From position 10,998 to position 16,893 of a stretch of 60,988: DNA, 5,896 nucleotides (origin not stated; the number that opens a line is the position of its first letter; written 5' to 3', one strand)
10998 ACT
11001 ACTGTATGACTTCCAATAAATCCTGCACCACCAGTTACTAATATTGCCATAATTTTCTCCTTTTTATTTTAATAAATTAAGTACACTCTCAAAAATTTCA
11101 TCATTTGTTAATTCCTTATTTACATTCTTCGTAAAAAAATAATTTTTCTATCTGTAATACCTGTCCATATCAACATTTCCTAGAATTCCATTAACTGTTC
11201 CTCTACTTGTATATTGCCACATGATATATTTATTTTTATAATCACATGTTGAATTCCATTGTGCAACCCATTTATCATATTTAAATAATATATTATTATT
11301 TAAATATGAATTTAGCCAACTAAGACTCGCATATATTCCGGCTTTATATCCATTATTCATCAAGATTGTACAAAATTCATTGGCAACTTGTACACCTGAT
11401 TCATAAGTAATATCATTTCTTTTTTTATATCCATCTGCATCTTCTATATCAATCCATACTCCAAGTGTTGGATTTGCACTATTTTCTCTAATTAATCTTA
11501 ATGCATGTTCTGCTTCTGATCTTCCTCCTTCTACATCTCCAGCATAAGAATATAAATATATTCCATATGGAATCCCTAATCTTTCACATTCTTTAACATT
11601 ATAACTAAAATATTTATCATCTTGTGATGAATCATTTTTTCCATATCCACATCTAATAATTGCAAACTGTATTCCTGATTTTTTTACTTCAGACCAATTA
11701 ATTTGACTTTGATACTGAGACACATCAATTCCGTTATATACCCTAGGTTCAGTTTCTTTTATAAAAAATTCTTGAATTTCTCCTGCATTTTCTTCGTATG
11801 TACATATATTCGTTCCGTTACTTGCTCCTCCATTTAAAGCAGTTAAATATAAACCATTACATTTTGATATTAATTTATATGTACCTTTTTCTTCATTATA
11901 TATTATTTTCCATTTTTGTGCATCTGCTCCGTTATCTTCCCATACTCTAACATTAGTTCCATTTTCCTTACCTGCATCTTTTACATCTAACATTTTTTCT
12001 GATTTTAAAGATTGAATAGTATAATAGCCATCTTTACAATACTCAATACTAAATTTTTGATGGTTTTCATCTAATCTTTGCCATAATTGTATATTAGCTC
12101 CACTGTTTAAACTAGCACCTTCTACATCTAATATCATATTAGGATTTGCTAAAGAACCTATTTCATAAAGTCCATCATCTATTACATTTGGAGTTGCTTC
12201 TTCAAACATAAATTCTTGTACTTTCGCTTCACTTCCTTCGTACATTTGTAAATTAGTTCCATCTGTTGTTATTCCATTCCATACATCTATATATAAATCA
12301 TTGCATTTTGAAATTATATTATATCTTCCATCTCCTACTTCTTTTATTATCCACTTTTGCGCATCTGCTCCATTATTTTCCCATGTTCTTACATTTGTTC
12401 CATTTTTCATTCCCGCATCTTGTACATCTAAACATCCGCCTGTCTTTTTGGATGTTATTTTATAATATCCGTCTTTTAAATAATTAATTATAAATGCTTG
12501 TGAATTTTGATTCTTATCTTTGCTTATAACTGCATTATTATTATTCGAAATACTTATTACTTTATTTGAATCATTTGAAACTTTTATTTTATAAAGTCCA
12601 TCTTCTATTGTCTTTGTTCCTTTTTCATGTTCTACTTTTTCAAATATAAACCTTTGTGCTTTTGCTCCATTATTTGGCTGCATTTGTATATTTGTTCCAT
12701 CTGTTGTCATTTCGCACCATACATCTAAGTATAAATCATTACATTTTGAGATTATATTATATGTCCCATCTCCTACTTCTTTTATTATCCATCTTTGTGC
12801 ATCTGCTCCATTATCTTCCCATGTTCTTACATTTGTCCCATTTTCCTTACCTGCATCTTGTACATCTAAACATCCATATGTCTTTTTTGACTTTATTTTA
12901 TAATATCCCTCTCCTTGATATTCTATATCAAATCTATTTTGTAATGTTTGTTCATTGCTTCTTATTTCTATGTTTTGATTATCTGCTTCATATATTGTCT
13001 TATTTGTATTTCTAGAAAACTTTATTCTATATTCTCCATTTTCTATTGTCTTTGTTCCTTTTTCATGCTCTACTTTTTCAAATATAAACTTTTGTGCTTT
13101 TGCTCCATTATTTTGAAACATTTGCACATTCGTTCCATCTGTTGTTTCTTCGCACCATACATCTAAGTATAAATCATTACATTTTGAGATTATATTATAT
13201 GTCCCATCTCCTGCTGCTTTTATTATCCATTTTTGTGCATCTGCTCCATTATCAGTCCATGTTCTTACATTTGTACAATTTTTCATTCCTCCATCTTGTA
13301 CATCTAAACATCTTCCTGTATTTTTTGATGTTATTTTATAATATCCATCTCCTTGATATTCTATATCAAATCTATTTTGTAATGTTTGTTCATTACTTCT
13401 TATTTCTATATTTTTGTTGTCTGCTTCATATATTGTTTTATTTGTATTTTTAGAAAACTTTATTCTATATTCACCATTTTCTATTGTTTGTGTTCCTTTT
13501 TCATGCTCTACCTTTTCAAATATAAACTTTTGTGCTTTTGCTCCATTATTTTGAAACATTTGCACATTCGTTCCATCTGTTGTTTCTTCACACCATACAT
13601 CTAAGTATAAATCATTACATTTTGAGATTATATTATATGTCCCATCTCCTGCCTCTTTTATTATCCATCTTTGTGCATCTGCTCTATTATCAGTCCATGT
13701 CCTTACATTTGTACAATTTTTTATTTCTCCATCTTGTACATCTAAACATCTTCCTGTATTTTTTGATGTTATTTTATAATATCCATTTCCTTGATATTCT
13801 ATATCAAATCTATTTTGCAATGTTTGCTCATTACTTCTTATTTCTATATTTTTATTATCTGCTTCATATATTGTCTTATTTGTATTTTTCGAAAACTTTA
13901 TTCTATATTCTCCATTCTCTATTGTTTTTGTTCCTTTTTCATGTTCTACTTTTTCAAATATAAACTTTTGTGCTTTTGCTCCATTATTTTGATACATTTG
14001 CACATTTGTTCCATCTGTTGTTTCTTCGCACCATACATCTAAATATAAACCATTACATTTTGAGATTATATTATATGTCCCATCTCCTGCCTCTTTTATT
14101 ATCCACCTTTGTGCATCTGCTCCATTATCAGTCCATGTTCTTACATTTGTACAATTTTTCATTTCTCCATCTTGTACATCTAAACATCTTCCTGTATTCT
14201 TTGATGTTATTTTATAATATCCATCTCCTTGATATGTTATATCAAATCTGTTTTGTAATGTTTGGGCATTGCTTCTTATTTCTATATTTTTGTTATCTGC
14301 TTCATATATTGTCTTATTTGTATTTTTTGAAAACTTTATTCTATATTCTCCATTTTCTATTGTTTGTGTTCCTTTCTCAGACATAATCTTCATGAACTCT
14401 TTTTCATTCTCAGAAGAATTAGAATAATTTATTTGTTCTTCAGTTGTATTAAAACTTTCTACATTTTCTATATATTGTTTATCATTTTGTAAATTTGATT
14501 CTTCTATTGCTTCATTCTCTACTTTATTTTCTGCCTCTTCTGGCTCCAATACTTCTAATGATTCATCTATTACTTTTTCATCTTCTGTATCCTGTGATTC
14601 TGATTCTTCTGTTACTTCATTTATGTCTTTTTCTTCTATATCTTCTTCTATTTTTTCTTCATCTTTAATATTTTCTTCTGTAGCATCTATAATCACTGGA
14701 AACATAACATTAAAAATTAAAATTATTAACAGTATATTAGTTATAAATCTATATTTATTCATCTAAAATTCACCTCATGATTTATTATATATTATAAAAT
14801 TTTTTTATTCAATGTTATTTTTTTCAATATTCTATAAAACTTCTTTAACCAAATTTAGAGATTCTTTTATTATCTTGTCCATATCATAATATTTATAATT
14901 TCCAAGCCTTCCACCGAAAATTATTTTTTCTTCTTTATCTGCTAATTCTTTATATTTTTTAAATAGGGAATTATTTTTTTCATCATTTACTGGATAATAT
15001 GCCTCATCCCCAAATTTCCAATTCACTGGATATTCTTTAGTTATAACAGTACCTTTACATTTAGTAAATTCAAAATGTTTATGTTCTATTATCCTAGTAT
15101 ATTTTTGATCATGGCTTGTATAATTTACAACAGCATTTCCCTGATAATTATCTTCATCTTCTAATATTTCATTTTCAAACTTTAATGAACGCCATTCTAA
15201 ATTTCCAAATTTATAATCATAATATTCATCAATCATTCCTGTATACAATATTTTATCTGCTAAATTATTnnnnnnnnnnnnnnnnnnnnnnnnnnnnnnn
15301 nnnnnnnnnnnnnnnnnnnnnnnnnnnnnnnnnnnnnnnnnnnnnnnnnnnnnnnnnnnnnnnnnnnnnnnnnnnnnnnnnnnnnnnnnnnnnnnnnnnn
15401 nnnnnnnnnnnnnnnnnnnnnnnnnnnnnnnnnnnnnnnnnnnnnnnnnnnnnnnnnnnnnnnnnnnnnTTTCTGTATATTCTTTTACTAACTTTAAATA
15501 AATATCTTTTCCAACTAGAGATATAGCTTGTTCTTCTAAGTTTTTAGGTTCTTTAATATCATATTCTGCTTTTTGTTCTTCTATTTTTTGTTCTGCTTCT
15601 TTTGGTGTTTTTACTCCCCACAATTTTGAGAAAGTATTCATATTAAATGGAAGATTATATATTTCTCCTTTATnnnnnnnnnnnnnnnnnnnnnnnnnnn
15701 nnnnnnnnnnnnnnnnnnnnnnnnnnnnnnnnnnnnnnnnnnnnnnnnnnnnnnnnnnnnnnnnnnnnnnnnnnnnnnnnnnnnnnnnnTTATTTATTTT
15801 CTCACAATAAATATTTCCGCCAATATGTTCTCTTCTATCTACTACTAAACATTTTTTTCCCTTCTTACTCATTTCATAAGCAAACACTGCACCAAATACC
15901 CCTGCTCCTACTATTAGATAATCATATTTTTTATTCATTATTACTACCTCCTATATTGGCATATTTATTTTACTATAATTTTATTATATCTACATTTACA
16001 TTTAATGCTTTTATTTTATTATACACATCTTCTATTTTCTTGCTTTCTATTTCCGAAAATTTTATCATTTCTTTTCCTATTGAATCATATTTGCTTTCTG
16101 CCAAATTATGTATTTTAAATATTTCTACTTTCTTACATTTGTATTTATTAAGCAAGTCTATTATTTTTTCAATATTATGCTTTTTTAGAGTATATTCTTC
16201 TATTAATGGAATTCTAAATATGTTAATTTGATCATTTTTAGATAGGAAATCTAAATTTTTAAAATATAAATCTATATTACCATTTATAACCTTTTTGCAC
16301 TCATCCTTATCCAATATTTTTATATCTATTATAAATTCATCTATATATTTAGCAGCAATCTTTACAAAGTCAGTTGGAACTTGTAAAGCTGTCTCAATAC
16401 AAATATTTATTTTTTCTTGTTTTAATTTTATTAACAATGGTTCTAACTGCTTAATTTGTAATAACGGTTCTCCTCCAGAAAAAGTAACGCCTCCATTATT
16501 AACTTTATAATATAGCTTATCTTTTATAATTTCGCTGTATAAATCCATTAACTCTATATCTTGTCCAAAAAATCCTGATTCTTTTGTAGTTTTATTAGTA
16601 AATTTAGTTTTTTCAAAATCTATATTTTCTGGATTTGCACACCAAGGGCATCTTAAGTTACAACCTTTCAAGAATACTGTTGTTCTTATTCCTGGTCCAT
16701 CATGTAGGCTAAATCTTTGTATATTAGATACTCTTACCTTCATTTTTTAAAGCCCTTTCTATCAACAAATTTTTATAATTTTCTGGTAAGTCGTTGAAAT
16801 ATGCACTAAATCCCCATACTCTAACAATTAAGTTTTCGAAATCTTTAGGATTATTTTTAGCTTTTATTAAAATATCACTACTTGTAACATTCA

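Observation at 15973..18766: Glycyl-radical enzyme and its activase sit inside a cell-wall glycopolymer gene cluster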

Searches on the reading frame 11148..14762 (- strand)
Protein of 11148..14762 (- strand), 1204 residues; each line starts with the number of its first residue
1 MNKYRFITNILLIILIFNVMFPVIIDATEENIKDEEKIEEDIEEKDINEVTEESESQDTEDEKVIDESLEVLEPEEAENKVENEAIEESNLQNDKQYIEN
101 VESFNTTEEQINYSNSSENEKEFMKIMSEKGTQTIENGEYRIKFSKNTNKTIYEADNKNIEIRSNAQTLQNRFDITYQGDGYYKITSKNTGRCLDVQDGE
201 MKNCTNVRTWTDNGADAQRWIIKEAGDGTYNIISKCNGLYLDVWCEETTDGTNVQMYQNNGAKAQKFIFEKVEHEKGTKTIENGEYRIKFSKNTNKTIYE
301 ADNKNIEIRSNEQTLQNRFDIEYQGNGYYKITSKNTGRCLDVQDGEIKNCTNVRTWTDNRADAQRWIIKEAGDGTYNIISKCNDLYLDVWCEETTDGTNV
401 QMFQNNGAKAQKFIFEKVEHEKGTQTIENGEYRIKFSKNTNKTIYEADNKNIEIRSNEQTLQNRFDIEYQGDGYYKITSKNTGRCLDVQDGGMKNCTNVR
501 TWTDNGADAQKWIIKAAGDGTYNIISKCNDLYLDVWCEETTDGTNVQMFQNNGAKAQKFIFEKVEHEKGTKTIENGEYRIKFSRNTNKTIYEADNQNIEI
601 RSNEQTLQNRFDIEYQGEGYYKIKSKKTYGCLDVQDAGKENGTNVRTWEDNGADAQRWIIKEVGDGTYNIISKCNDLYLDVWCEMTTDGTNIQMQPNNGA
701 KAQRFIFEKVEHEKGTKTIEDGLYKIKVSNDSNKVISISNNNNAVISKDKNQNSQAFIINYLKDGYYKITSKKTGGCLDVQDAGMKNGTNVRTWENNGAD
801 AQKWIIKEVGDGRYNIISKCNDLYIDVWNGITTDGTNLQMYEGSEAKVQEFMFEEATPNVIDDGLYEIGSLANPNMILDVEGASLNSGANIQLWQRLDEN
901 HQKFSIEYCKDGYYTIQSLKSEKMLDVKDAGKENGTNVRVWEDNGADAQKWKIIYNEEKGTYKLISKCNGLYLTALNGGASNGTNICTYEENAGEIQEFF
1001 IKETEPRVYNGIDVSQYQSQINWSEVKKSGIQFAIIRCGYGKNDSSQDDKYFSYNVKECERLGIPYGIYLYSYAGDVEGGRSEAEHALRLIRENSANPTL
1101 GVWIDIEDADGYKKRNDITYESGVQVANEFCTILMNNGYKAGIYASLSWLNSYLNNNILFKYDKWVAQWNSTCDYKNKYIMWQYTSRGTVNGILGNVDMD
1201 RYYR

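Call 3: search_protein_families(library=pfam, proteins=[window:11148-14762:-], max_evalue=0.01)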
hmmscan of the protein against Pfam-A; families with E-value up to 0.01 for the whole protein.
window:11148-14762:- (1204 aa): 11 families
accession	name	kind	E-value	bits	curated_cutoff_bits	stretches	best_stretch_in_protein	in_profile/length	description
PF14200.12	RicinB_lectin_2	-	9.3e-175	568.3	25.6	13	173-257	5-89/89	Ricin-type beta-trefoil lectin domain-like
PF00652.28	Ricin_B_lectin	-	1.9e-43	148.1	29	10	868-995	5-122/126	Ricin-type beta-trefoil lectin domain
PF01183.26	Glyco_hydro_25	-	3.3e-26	93.1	27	1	1012-1193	1-180/180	Glycosyl hydrolases family 25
PF24638.1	KH_DEAH11_1st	-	3.8e-08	33.8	27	0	279-300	35-56/65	DEAH11 eukaryotic type KH-domain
PF18544.7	Polo_box_3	-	8.8e-08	33.1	34.2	0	424-458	18-50/97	Polo box domain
PF04571.19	Lipin_N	-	7.5e-06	26.4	25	0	420-478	34-87/103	lipin, N-terminal conserved region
PF24943.1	Fn3_Dep-1_2nd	-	1.1e-05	25.6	27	0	581-637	3-54/97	Dep-1 second Fn3-like domain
PF24280.2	HVO_A0563_N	-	0.00029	21.1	27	0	516-547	6-37/145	HVO_A0563, N-terminal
PF12860.13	PAS_7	-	0.00041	20.9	27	0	153-212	47-106/115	PAS fold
PF23896.1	DUF7244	-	0.00047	20.6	27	0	463-482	20-39/57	Domain of unknown function (DUF7244)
PF04071.17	zf-like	-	0.00082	19.7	27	0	328-355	30-57/82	Cysteine-rich small domain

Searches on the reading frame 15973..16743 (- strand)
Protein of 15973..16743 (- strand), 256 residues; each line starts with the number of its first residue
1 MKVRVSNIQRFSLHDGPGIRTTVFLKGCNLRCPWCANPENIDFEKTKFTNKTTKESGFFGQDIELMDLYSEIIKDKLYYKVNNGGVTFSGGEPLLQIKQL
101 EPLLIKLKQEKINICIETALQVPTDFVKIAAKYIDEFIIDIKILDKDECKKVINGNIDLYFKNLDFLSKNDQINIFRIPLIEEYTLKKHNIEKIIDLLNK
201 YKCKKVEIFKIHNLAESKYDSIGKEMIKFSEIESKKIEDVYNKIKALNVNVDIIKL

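Call 3: search_protein_families(library=pfam, proteins=[window:15973-16743:-], max_evalue=0.01)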
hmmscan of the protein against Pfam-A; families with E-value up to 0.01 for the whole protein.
window:15973-16743:- (256 aa): 2 families
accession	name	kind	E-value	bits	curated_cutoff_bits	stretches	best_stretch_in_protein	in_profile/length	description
PF13353.11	Fer4_12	-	1.4e-14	55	22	1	15-117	2-89/137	4Fe-4S single cluster domain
PF04055.27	Radical_SAM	-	7.1e-13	49.5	29.5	1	24-187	3-157/166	Radical SAM superfamily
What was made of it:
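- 15973..16743 (-): Glycyl-radical activating enzyme (radical SAM), minimal type without the ferredoxin-like auxiliary-cluster domain. Pfam Radical_SAM and Fer4_12 (call 3).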

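Call 4: search_protein_families(library=ncbifam, proteins=[window:15973-16743:-], max_evalue=0.01)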
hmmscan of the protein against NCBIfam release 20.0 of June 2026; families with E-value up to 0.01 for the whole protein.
window:15973-16743:- (256 aa): 25 families
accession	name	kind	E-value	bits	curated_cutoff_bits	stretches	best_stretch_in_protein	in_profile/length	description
TIGR02494.1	PFLE_PFLC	subfamily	3.6e-63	213.6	174.35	2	58-238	99-280/293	glycyl-radical enzyme activating protein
NF043069.1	T4HPD_activ_SAM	equivalog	3.3e-54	184.3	425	2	57-253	98-297/299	trans-4-hydroxy-L-proline dehydratase activase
NF007483.0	PRK10076.1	equivalog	1.1e-52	179.1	326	1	2-240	21-274/292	[formate-C-acetyltransferase]-activating enzyme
NF033719.1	ind_deCO2_activ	equivalog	1.9e-47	162.1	425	2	60-242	108-291/302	indoleacetate decarboxylase activase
NF048010.1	SfplDhtActHpsHDes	equivalog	2e-47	161.4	430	2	55-235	104-289/298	(2S)-3-sulfopropanediol dehydratase activating enzyme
NF033717.2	HPDL_rSAM_activ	equivalog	2.9e-44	151.6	420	2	67-236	116-285/311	4-hydroxyphenylacetate decarboxylase activase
NF048008.1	SfplDhtActHpfHKleb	equivalog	7.4e-42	143.7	500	2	59-233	103-279/308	(2S)-3-sulfopropanediol dehydratase activating enzyme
TIGR04003.1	rSAM_BssD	equivalog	2.5e-41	141.9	496.45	2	54-249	99-298/314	[benzylsuccinate synthase]-activating enzyme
TIGR04395.1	cutC_activ_rSAM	equivalog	3.7e-40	138.1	360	2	60-255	107-308/309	choline TMA-lyase-activating enzyme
TIGR02493.1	PFLA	equivalog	3.1e-37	128.2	231.75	1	5-238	2-223/235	pyruvate formate-lyase-activating protein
TIGR04041.1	activase_YjjW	hypoth_equivalog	2.1e-26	93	250.2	2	66-247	96-268/276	YjjW family glycine radical enzyme activase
NF008356.0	PRK11145.1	equivalog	5.6e-25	88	375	1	4-247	6-236/246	pyruvate formate lyase 1-activating protein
TIGR02495.1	NrdG2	equivalog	3e-20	72.4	131.15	1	5-201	2-183/193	anaerobic ribonucleoside-triphosphate reductase activating protein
TIGR02491.1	NrdG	equivalog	2.9e-12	46.8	126.1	1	5-110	2-93/154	anaerobic ribonucleoside-triphosphate reductase activating protein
TIGR03963.1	rSAM_QueE_Clost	equivalog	3.9e-08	33.2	260.1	1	22-174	23-148/219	putative 7-carboxy-7-deazaguanine synthase QueE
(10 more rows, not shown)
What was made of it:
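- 15973..16743 (-): TIGR02494 scores 213.6 bits against a cut-off of 174, matched in two stretches that skip model positions ~50-98 (call 4).
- Checked: ORF 15973-16743(-) is 256 aa. It passes the NCBIfam glycyl-radical activase model TIGR02494 (213.6 bits against a cut-off of 174) (call 4).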
